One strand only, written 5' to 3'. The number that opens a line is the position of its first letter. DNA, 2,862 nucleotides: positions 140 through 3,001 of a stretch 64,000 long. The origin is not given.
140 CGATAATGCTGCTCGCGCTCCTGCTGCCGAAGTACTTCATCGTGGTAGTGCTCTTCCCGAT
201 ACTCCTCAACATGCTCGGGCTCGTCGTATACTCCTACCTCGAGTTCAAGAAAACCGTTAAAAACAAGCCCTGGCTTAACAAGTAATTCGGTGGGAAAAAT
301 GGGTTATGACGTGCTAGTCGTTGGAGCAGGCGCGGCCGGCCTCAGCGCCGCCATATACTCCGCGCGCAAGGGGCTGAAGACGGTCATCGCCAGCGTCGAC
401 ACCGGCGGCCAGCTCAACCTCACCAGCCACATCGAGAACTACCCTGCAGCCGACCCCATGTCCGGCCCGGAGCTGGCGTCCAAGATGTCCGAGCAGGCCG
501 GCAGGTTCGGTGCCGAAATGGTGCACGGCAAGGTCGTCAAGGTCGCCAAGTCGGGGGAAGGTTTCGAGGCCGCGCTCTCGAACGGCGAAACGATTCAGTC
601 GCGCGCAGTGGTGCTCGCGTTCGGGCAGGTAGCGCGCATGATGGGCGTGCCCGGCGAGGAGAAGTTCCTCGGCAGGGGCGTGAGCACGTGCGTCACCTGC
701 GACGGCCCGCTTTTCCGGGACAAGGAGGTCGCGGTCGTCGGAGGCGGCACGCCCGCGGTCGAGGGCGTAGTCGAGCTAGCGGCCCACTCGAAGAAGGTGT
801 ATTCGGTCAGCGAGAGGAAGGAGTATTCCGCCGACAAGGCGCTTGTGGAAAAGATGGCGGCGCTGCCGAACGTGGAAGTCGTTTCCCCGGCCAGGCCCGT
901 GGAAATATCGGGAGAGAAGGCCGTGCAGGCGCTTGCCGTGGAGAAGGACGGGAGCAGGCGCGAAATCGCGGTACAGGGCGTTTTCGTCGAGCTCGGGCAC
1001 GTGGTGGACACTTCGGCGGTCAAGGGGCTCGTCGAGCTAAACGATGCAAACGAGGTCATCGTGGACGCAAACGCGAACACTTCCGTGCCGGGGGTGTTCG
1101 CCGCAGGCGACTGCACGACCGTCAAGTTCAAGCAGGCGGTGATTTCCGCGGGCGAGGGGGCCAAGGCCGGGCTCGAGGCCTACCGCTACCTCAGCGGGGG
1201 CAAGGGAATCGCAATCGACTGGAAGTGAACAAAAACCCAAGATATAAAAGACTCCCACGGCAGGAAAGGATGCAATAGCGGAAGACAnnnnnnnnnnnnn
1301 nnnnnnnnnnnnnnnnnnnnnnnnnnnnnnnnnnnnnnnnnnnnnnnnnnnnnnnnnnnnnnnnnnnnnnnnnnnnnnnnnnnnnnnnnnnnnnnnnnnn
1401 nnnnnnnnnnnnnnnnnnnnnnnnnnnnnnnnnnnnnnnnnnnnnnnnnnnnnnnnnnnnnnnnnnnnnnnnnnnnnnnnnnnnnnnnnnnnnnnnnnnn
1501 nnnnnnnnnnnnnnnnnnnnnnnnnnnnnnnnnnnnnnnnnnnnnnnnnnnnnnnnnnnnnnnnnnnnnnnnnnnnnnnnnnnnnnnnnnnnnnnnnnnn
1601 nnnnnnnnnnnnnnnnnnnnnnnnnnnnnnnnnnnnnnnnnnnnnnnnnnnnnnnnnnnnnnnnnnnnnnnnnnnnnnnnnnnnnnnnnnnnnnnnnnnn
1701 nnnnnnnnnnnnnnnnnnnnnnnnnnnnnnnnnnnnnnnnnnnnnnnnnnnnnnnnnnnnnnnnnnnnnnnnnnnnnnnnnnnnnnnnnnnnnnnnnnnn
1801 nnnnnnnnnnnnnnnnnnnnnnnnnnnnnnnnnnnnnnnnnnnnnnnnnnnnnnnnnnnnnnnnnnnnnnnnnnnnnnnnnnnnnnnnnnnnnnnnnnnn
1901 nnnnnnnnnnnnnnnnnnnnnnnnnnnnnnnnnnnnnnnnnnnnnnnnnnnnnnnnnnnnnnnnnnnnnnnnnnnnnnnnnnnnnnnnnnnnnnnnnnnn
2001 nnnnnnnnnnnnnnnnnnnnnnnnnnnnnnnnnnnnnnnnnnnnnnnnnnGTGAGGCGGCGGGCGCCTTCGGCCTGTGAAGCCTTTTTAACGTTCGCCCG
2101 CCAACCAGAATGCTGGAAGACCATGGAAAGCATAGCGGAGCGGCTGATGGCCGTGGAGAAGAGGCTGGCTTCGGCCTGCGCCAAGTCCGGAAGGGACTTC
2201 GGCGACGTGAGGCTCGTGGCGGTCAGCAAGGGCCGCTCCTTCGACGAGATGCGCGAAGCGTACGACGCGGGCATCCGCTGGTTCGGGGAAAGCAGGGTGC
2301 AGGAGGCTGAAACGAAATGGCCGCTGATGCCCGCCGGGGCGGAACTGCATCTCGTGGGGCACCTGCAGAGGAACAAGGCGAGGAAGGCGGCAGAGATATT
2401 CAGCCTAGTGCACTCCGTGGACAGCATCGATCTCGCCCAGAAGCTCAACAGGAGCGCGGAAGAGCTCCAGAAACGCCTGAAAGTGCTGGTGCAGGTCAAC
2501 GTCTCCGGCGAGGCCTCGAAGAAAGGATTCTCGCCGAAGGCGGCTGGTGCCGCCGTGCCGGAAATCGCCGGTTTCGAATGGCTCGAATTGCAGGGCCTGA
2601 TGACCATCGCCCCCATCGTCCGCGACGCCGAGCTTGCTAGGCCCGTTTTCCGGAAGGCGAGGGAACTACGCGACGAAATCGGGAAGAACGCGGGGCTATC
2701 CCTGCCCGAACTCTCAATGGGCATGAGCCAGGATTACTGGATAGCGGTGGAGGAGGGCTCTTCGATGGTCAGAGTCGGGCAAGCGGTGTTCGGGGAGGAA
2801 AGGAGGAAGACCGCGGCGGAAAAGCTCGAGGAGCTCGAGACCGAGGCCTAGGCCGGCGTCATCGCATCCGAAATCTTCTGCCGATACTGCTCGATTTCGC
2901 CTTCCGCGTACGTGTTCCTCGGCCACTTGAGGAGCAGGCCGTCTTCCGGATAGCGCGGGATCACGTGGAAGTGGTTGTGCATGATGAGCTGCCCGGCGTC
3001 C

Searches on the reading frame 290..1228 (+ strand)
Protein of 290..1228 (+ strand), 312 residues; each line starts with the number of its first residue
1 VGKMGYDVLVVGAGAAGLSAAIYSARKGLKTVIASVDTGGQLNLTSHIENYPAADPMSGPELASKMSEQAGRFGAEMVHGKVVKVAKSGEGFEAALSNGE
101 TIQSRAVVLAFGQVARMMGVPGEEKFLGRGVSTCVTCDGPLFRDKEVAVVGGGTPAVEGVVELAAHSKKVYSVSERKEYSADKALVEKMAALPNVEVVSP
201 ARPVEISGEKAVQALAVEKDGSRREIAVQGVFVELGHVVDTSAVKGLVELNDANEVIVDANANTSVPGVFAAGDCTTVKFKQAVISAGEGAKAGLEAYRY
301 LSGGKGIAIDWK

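Call 52: search_protein_families(library=pfam, proteins=[window:290-1228:+], max_evalue=0.001)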
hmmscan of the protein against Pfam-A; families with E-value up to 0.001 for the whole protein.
window:290-1228:+ (312 aa): 9 families
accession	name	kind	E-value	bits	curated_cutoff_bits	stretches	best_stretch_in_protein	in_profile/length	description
PF07992.20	Pyr_redox_2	-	6.3e-37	128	26.1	1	6-290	1-291/291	Pyridine nucleotide-disulphide oxidoreductase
PF13738.12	Pyr_redox_3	-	4.4e-16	59.4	30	1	79-273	101-305/305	Pyridine nucleotide-disulphide oxidoreductase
PF00070.33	Pyr_redox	-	1e-07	32.8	22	1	147-217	2-79/82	Pyridine nucleotide-disulphide oxidoreductase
PF00890.30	FAD_binding_2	-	1.2e-06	28.4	20.4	1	7-36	1-30/414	FAD binding domain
PF12831.13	FAD_oxidored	-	1.1e-05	25.4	27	1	7-34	1-28/416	FAD dependent oxidoreductase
PF05834.18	Lycopene_cycl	-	4e-05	23.3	23.4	0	7-41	1-35/380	Lycopene cyclase protein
PF01266.30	DAO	-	4.5e-05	23.6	27.9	1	7-33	1-27/353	FAD dependent oxidoreductase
PF01134.28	GIDA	-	5.5e-05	22.8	22.1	1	7-42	1-29/391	Glucose inhibited division protein A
PF01946.23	Thi4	-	0.00013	21.7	26.2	1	6-40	18-55/235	Thi4 family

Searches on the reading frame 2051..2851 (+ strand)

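Call 52: search_protein_families(library=pfam, proteins=[window:2051-2851:+], max_evalue=0.001)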
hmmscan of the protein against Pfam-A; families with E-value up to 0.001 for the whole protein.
window:2051-2851:+ (266 aa): 1 family
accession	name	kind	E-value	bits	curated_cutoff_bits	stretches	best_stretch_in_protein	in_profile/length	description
PF01168.26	Ala_racemase_N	-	2.2e-23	83.6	24.1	1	52-249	20-218/220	Alanine racemase, N-terminal domain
